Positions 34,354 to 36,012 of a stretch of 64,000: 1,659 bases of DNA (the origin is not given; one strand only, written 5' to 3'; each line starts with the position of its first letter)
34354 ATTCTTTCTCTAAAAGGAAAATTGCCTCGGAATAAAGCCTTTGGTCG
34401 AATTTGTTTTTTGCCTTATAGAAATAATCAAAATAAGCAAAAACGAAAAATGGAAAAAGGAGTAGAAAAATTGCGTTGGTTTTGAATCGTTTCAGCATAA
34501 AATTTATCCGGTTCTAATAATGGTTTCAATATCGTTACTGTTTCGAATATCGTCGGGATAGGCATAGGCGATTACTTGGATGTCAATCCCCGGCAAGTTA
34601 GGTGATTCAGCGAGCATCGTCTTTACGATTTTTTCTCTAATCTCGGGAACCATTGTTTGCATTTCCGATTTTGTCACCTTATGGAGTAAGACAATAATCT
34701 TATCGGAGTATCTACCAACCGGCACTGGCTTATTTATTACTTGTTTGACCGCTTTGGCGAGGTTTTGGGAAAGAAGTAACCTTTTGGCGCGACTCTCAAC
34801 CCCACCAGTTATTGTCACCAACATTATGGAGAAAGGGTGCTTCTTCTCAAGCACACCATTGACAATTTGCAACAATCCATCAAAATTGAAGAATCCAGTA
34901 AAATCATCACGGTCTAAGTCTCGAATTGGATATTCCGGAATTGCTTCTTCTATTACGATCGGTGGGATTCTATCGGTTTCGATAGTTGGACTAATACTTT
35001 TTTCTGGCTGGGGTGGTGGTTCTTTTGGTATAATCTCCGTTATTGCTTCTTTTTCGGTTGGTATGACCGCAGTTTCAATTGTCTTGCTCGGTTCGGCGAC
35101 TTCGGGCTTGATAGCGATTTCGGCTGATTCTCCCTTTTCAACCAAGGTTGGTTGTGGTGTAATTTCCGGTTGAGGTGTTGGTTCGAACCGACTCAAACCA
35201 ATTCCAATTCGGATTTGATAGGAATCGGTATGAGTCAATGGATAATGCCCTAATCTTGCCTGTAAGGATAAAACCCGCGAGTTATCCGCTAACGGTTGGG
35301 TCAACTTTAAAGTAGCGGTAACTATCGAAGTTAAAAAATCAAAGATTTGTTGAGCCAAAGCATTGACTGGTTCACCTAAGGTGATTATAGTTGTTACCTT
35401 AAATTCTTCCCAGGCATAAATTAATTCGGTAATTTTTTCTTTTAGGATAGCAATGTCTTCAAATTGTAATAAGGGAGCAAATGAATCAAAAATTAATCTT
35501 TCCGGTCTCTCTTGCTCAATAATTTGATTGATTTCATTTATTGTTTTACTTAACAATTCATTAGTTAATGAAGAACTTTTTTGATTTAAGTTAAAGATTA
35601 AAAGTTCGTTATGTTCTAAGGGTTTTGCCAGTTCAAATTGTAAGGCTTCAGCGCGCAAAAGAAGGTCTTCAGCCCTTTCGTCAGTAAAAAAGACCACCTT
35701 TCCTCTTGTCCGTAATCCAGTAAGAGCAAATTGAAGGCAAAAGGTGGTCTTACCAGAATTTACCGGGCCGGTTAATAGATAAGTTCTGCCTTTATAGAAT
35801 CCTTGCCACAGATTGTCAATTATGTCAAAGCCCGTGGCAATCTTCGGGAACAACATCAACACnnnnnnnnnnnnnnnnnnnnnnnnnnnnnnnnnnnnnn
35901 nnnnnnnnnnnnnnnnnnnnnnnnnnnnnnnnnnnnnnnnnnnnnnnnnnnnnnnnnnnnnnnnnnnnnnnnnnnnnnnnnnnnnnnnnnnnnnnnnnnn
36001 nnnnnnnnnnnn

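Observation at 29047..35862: PNAG-like exopolysaccharide operon (pgaA/C/small TM/pgaB-like) headed by a KaiC-like ATPase fused to a degenerate GGDEF domain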

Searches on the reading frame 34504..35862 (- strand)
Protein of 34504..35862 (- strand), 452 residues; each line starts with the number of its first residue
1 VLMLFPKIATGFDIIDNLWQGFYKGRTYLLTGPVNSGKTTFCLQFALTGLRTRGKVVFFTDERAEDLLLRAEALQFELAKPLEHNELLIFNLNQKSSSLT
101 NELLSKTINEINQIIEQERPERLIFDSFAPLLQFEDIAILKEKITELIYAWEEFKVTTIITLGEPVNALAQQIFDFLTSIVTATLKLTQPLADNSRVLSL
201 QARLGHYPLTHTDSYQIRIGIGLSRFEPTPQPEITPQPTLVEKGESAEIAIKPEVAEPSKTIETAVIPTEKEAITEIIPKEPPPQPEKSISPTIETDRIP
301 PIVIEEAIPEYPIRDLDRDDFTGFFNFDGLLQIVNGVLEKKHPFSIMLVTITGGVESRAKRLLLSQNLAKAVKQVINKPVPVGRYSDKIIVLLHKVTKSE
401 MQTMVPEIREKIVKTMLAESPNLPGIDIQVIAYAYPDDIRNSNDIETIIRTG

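Call 4: search_protein_families(library=pfam, proteins=[window:34504-35862:-], max_evalue=0.1)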
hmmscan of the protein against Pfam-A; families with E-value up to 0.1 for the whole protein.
window:34504-35862:- (452 aa): 8 families
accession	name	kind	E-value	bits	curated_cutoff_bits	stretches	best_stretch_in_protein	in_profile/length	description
PF06745.19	ATPase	-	5.2e-23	82.1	26.6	1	9-200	2-200/231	KaiC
PF13481.12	AAA_25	-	6.3e-09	36.2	27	1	15-157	22-179/195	AAA domain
PF03796.21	DnaB_C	-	4.3e-05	23.5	27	1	8-73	2-69/255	DnaB-like helicase C terminal domain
PF25199.1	nSTAND_NTPase5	-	0.00059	20.1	34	1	24-74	40-90/145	Novel STAND NTPase 5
PF01637.24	ATPase_2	-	0.002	18.4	33.2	1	27-149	22-140/225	ATPase domain predominantly from Archaea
PF13173.12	AAA_14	-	0.0062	17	27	1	26-90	3-68/129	AAA domain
PF13401.12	AAA_22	-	0.063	14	27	0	28-131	8-96/130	AAA domain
PF13238.12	AAA_18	-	0.082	13.8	29.4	0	29-130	2-82/128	AAA domain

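Call 5: search_protein_families(library=ncbifam, proteins=[window:34504-35862:-], max_evalue=0.1)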
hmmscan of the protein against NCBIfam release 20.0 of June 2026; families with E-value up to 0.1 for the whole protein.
window:34504-35862:- (452 aa): 16 families
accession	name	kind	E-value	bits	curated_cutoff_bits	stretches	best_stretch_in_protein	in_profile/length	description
NF006799.0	PRK09302.1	equivalog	1.4e-16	60.2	408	1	6-165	11-177/515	circadian clock protein KaiC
TIGR03880.1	KaiC_arch_3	hypoth_equivalog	3.4e-12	46.4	249.45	1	16-162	6-151/224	KaiC domain-containing protein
NF004723.0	PRK06067.1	subfamily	4e-11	42.9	194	1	10-194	18-201/243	flagellar accessory protein FlaH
TIGR02655.1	circ_KaiC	equivalog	7.4e-11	41.4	546.25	1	8-162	3-164/484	circadian clock protein KaiC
TIGR03881.1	KaiC_arch_4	hypoth_equivalog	2.2e-10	40.6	247.8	1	7-131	2-134/231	KaiC domain-containing protein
NF052589.1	ArlH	equivalog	1.3e-08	34.9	215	1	18-191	13-186/229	archaellum protein ArlH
NF006306.0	PRK08506.1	equivalog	3.3e-06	26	596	1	8-73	175-241/472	replicative DNA helicase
TIGR03878.1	thermo_KaiC_2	hypoth_equivalog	0.00044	19.7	232.2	1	28-151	39-161/259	KaiC domain-containing protein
TIGR00665.1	DnaB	equivalog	0.00049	19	385.25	1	7-71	177-243/435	replicative DNA helicase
TIGR03600.1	phage_DnaB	exception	0.0022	17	498.65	1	8-71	177-242/421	phage replicative helicase, DnaB family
TIGR00416.1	sms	equivalog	0.0025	16.6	403.05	1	7-131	75-182/454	DNA repair protein RadA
TIGR02237.1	recomb_radB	equivalog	0.0084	16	172.4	1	29-130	16-108/210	DNA repair and recombination protein RadB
NF004109.0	PRK05595.1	equivalog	0.02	13.6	737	1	8-66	184-243/444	replicative DNA helicase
NF005852.0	PRK07773.1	equivalog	0.029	12.6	780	1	7-63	199-256/886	replicative DNA helicase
NF040583.1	dnaB_SPI-7_type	exception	0.091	11.8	655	0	9-71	178-243/434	SPI-7-type island replicative DNA helicase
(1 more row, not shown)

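Call 6: find_homologous_proteins(query=window:34504-35862:-)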
Query window:34504-35862:- (452 aa): 31 proteins with E <= 0.001 among 8000 candidates.
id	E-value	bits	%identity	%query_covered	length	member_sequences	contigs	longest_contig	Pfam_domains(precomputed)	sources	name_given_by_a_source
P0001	3.5e-289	977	100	100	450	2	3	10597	PF06745.20,PF13481.13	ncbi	ncbi:MAG: ATPase domain-containing protein [candidate division WOR-3 bacterium]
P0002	1.8e-143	497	56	99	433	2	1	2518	PF06745.20,PF03796.22,PF13481.13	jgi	-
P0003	5.5e-138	479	53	99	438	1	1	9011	PF06745.20,PF03796.22,PF13481.13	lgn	-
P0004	2.7e-135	470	50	100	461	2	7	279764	PF06745.20,PF01637.25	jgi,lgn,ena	jgi:KaiC/GvpD/RAD55 family RecA-like ATPase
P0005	9.5e-134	465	52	100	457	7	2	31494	PF06745.20,PF03796.22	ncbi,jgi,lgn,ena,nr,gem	ncbi:MAG: hypothetical protein OEZ20_00020 [candidate division WOR-3 bacterium]|nr:hypothetical prot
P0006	1.8e-133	464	50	100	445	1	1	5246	PF06745.20,PF03796.22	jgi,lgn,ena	-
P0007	9.6e-132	458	49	100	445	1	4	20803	PF06745.20,PF03796.22,PF13481.13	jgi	jgi:KaiC/GvpD/RAD55 family RecA-like ATPase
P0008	1.0e-131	458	50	100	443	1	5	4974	PF06745.20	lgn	-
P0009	1.2e-130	455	48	100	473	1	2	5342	PF06745.20,PF01637.25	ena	-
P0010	6.9e-130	452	49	100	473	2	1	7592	PF06745.20,PF03796.22,PF01637.25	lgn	-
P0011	1.0e-129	451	50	100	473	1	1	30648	PF06745.20,PF03796.22,PF01637.25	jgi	jgi:archaellum biogenesis ATPase FlaH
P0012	5.9e-128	446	49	100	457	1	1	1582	PF06745.20,PF03796.22,PF13481.13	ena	-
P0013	1.1e-127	445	49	100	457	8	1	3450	PF06745.20,PF03796.22,PF13481.13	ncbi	-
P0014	2.3e-125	437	48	100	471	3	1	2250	PF06745.20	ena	-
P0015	5.0e-122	426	47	100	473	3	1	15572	PF06745.20,PF03796.22,PF01637.25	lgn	-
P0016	6.6e-121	422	49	99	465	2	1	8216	PF06745.20,PF13481.13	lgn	-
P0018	4.5e-81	291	37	99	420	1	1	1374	PF13173.13,PF06745.20,PF01637.25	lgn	-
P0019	5.6e-38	149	45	35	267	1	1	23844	PF10137.15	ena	-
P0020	1.6e-9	55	28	36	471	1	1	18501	PF06745.20,PF13479.13,PF03796.22,PF24883.3,PF23442.2,PF08423.18,PF00154.28,PF13481.13,PF20720.4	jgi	-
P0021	1.9e-9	55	28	34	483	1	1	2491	PF13173.13,PF06745.20,PF03796.22,PF14417.13,PF13604.13,PF13245.13,PF23442.2,PF08423.18,PF13401.13,PF00154.28,PF01637.25,PF13191.13,PF07088.17,PF01695.24,PF13479.13,PF01656.30,PF24883.3,PF00005.34,PF25199.2,PF13481.13,PF20720.4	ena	-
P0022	9.2e-9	53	27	33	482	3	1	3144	PF13173.13,PF06745.20,PF03796.22,PF14417.13,PF13245.13,PF23442.2,PF00004.36,PF13401.13,PF00154.28,PF13191.13,PF01695.24,PF00005.34,PF25199.2,PF13481.13,PF20720.4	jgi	jgi:circadian clock protein KaiC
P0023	2.1e-8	52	27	35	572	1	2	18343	PF06745.20,PF03796.22,PF05625.18,PF23442.2,PF00004.36,PF13401.13,PF00154.28,PF13481.13,PF20720.4,PF13191.13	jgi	jgi:circadian clock protein KaiC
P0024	4.2e-8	51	32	27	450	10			PF06745.20,PF03796.22,PF23442.2,PF08423.18,PF13401.13,PF24336.2,PF13191.13,PF07088.17,PF05729.19,PF25199.2,PF13481.13,PF20720.4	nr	nr:gas vesicle protein GvpD [Candidatus Freyrarchaeum guaymaensis]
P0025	4.5e-8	51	34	17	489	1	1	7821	PF13173.13,PF06745.20,PF03796.22,PF14417.13,PF13245.13,PF23442.2,PF08423.18,PF00004.36,PF13401.13,PF00154.28,PF13191.13,PF01695.24,PF00005.34,PF05625.18,PF25199.2,PF13481.13,PF20720.4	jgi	jgi:circadian clock protein KaiC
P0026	8.3e-7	47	27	35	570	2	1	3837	PF06745.20,PF03796.22,PF05625.18,PF23442.2,PF12802.14,PF13401.13,PF00154.28,PF13481.13,PF20720.4,PF13191.13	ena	-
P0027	1.6e-6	46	27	35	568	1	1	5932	PF06745.20,PF03796.22,PF23442.2,PF00004.36,PF13401.13,PF13238.13,PF00154.28,PF07728.21,PF13191.13,PF13479.13,PF05729.19,PF25199.2,PF13481.13,PF20720.4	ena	-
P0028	3.1e-6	45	47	10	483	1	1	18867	PF13173.13,PF06745.20,PF03266.22,PF03796.22,PF13604.13,PF13245.13,PF23442.2,PF08423.18,PF13555.13,PF00004.36,PF13401.13,PF00154.28,PF13191.13,PF07088.17,PF01695.24,PF24883.3,PF25199.2,PF13481.13,PF20720.4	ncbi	ncbi:MAG TPA: ATPase domain-containing protein [Candidatus Elarobacter sp.]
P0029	1.1e-5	43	34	16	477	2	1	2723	PF13173.13,PF06745.20,PF07088.17,PF03796.22,PF05625.18,PF00154.28,PF13481.13,PF20720.4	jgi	-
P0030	1.0e-4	40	29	35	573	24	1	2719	PF06745.20,PF01695.24,PF03796.22,PF05729.19,PF23442.2,PF13401.13,PF00154.28,PF13481.13,PF20720.4,PF13191.13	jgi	jgi:circadian clock protein KaiC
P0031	3.1e-4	38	27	42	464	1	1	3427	PF13173.13,PF06745.20,PF00270.36,PF03796.22,PF14417.13,PF23442.2,PF08423.18,PF13401.13,PF00154.28,PF01637.25,PF13191.13,PF07088.17,PF24883.3,PF00005.34,PF05625.18,PF05729.19,PF25199.2,PF13481.13,PF20720.4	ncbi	-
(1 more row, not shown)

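Call 9: find_encoding_contigs(protein=P0004, flank=10000, max_places=2)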
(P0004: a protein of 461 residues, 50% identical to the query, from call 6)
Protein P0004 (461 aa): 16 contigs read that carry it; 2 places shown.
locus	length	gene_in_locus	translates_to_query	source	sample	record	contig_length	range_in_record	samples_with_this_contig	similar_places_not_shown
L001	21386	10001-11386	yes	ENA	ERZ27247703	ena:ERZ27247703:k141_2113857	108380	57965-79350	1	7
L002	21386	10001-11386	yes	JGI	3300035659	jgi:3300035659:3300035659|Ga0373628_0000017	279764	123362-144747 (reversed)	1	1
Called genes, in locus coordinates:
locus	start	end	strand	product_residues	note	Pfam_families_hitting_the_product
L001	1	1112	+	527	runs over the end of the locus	PF01645:Glu_synthase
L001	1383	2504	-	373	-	-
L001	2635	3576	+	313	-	PF12849:PBP_like_2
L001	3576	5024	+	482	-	-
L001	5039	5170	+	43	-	-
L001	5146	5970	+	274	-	PF01618:MotA_ExbB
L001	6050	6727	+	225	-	PF02472:ExbD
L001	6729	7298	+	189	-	PF02472:ExbD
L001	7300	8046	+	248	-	PF03544:TonB_C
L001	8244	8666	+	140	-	PF01927:Mut7-C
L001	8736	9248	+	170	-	PF13365:Trypsin_2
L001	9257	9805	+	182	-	PF00089:Trypsin, PF13365:Trypsin_2 (weak), PF00595:PDZ (faint), PF13180:PDZ_2, PF17820:PDZ_6 (weak)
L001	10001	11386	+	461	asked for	PF06745:ATPase, PF01637:ATPase_2 (weak)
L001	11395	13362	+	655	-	PF00515:TPR_1 (faint), PF07719:TPR_2 (faint), PF12895:ANAPC3 (weak), PF13174:TPR_6 (faint), PF13432:TPR_16 (weak), PF14559:TPR_19, PF23914:TPR_CcmH_CycH, PF23914:TPR_CcmH_CycH (weak), +6 more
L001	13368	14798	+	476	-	PF03142:Chitin_synth_2 (faint), PF13506:Glyco_transf_21, PF00535:Glycos_transf_2, PF10111:Glyco_tranf_2_2, PF13641:Glyco_tranf_2_3, PF01644:Chitin_synth_1 (faint), PF13632:Glyco_trans_2_3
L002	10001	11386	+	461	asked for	PF06745:ATPase, PF01637:ATPase_2 (weak)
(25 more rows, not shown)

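Call 10: find_encoding_contigs(protein=P0019, flank=10000, max_places=2)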
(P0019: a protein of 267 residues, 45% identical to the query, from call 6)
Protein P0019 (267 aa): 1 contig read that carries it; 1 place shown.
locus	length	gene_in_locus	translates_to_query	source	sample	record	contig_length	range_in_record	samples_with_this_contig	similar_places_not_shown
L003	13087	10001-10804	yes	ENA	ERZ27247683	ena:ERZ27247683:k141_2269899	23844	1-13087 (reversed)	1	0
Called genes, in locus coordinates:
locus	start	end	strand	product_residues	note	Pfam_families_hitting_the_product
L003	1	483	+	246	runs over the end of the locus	PF00119:ATP-synt_A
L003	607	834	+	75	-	PF00137:ATP-synt_C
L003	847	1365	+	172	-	PF00430:ATP-synt_B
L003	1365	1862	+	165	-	PF00213:OSCP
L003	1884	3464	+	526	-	PF02874:ATP-synt_ab_N, PF00006:ATP-synt_ab, PF00306:ATP-synt_ab_C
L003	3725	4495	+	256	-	PF00231:ATP-synt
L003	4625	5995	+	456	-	PF02874:ATP-synt_ab_N, PF00006:ATP-synt_ab, PF22919:ATP-synt_VA_C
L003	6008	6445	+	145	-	PF02823:ATP-synt_DE_N, PF00401:ATP-synt_DE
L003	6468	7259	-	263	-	PF13519:VWA_2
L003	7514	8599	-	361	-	PF00493:MCM (faint), PF07728:AAA_5 (weak), PF01078:Mg_chelatase (weak), PF17863:AAA_lid_2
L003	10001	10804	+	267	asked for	PF10137:CAP12-PCTIR_TIR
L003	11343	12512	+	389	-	-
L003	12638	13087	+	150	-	?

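Call 11: find_encoding_contigs(protein=P0005, flank=10000, max_places=2)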
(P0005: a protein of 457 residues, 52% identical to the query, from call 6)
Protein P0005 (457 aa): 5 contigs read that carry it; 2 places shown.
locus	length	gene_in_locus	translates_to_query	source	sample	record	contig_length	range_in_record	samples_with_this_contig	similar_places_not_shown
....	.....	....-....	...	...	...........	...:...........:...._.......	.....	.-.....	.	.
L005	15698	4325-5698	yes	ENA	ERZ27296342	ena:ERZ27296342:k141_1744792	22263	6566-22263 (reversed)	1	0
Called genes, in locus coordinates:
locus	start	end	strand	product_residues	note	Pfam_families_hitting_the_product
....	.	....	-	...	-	?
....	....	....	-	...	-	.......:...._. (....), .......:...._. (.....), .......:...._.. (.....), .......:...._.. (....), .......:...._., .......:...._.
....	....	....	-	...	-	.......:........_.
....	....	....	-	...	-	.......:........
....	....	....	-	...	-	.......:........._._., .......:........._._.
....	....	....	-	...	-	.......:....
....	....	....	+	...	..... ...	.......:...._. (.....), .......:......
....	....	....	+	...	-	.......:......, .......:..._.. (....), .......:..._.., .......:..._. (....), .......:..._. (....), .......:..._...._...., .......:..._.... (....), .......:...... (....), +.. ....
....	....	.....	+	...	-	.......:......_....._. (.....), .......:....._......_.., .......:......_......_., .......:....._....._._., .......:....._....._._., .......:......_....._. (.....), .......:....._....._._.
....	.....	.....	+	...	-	-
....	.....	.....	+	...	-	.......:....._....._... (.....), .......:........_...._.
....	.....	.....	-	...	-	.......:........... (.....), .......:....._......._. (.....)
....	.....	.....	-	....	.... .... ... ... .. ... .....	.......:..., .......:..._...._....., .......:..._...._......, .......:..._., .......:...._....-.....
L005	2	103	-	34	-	?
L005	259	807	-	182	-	PF05683:Fumerase_C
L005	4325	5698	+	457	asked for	PF03796:DnaB_C (faint), PF06745:ATPase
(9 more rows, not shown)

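Call 12: predict_structure(alignment_id=A1)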
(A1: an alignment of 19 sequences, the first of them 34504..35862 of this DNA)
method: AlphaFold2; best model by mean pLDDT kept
length: 452 residues; sequences in the alignment: 19
mean_pLDDT: 70.4   pTM: 0.47
mean pLDDT of the five models: 70.4, 64.7, 63.2, 62.6, 58.9
residues with pLDDT >= 90: 62; 70-90: 229; 50-70: 54; < 50: 107
segments of 3 or more residues with pLDDT < 50: 1-23, 202-209, 229-252, 254-285, 287-304
pLDDT, mean of each block of 10 residues (from residue 1): 29 41 68 76 83 88 81 77 86 64 85 88 89 88 91 86 87 89 72 55 45 58 58 35 30 33 27 30 35 36 57 83 86 88 90 82 85 85 91 87 88 86 80 89 83 63
secondary structure, 60 per line:
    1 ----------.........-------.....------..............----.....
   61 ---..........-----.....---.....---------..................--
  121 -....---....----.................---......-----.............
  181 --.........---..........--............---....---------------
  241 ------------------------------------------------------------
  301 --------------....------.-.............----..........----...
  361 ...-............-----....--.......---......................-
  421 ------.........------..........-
elements in order: H11-19 E27-31 H38-51 E56-60 H64-73 H79-83 E87-91 H101-118 E122-125 H129-132 H137-153 E157-162 H168-180 E183-191 E195-204 E207-218 E222-225 H327-339 E344-353 H358-363 H365-376 E382-385 E388-394 H398-419 E427-435 H442-451

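Call 25: find_related_loci(query=A1, collection=genome_contigs, flank=9000)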
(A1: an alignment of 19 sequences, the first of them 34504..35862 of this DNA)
Query A1 (452 aa) in genome_contigs; peptide patterns used: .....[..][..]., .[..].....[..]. (x = any residue, [..] = any of these).
193 stretches matched a pattern; 1 encode a relative of the query (tblastn E <= 1e-3); 1 distinct loci.
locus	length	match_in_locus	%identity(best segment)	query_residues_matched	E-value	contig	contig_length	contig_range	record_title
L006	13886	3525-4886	52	3-452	3e-147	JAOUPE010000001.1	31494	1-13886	MAG: candidate division WOR-3 bacterium isolate 8_1_Oct_SF_Bin39 8_1_Oct_SF_Bin39_scaffold_497_c1, whole genome shotgun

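Call 37: find_encoding_contigs(protein=P0011, flank=9000, max_places=1)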
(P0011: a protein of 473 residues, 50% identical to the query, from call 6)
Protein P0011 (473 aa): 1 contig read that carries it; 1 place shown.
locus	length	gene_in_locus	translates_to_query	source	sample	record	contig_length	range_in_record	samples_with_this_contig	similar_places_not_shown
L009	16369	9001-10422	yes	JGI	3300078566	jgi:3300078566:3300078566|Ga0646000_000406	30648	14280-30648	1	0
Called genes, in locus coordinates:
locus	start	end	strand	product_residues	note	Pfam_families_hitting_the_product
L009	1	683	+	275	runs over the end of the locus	PF02775:TPP_enzyme_C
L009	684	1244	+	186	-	PF01558:POR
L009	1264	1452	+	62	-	PF12797:Fer4_2 (weak), PF12837:Fer4_6 (weak), PF00037:Fer4 (weak), PF13459:Fer4_15, PF13370:Fer4_13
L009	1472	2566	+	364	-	PF02163:Peptidase_M50, PF00571:CBS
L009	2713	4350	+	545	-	PF13517:FG-GAP_3 (faint), PF01839:FG-GAP, PF18962:Por_Secre_tail, PF13860:FlgD_ig (faint)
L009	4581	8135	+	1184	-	PF13585:CHU_C (faint), PF13860:FlgD_ig, PF18962:Por_Secre_tail (weak)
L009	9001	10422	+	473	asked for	PF01637:ATPase_2, PF03796:DnaB_C (weak), PF06745:ATPase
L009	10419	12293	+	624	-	PF07719:TPR_2 (faint), PF12895:ANAPC3 (faint), PF13181:TPR_8 (faint), PF13424:TPR_12 (faint), PF14559:TPR_19 (weak), PF23914:TPR_CcmH_CycH (weak), PF24575:TPR_Slam (weak), PF14559:TPR_19 (weak), +8 more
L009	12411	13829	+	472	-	PF13506:Glyco_transf_21, PF03142:Chitin_synth_2 (faint), PF00535:Glycos_transf_2, PF10111:Glyco_tranf_2_2, PF13641:Glyco_tranf_2_3, PF01644:Chitin_synth_1 (faint), PF13632:Glyco_trans_2_3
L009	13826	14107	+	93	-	-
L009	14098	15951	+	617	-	PF01522:Polysacc_deac_1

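Call 38: find_encoding_contigs(protein=P0007, flank=9000, max_places=1)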
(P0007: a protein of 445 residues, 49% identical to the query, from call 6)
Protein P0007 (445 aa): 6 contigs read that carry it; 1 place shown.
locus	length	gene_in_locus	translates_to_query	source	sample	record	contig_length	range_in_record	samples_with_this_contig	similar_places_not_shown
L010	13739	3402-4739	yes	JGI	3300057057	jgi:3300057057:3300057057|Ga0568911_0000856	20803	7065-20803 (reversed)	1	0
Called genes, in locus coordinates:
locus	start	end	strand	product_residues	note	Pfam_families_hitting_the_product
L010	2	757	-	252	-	?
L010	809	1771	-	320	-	PF00480:ROK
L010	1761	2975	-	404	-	PF13562:NTP_transf_4, PF00132:Hexapep (faint)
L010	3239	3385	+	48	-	-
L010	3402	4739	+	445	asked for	PF03796:DnaB_C (faint), PF06745:ATPase, PF13481:AAA_25 (weak)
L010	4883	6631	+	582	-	PF00515:TPR_1 (faint), PF07719:TPR_2 (faint), PF12895:ANAPC3 (faint), PF13174:TPR_6 (faint), PF13181:TPR_8 (faint), PF13414:TPR_11 (faint), PF13424:TPR_12 (faint), PF14559:TPR_19 (weak), +5 more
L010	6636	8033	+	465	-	PF03142:Chitin_synth_2 (faint), PF13506:Glyco_transf_21, PF00535:Glycos_transf_2, PF10111:Glyco_tranf_2_2, PF13641:Glyco_tranf_2_3, PF01644:Chitin_synth_1 (faint), PF13632:Glyco_trans_2_3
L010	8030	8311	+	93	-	-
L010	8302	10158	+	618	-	PF01522:Polysacc_deac_1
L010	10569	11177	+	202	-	PF24681:Kelch_KLHDC2_KLHL20_DRC7, PF01344:Kelch_1 (faint), PF07646:Kelch_2 (faint), PF13415:Beta-prop_FBX42, PF24981:Beta-prop_ATRN-LZTR1 (weak)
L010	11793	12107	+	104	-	PF00550:PP-binding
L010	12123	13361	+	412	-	PF00109:ketoacyl-synt, PF02801:Ketoacyl-synt_C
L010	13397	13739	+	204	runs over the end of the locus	PF01121:CoaE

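Call 39: find_encoding_contigs(protein=P0003, flank=9000, max_places=1)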
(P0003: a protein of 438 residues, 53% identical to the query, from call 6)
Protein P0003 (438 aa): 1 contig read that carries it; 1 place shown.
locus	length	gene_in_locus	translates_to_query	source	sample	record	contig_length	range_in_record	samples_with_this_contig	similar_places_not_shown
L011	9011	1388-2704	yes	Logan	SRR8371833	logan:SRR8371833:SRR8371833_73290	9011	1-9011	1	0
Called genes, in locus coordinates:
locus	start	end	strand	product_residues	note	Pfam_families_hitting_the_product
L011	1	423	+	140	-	?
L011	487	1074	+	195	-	PF06445:GyrI-like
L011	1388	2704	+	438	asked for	PF03796:DnaB_C (weak), PF06745:ATPase, PF13481:AAA_25 (weak)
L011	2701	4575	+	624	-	PF13424:TPR_12 (faint), PF00515:TPR_1 (faint), PF07719:TPR_2 (faint), PF14559:TPR_19 (weak), PF23914:TPR_CcmH_CycH (weak), PF24575:TPR_Slam (weak), PF23914:TPR_CcmH_CycH, PF14559:TPR_19 (weak), +9 more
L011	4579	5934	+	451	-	PF13506:Glyco_transf_21, PF03142:Chitin_synth_2 (faint), PF00535:Glycos_transf_2, PF10111:Glyco_tranf_2_2, PF13641:Glyco_tranf_2_3, PF01644:Chitin_synth_1 (faint), PF13632:Glyco_trans_2_3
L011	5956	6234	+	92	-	-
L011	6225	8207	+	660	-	PF01522:Polysacc_deac_1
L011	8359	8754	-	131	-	PF03479:PCC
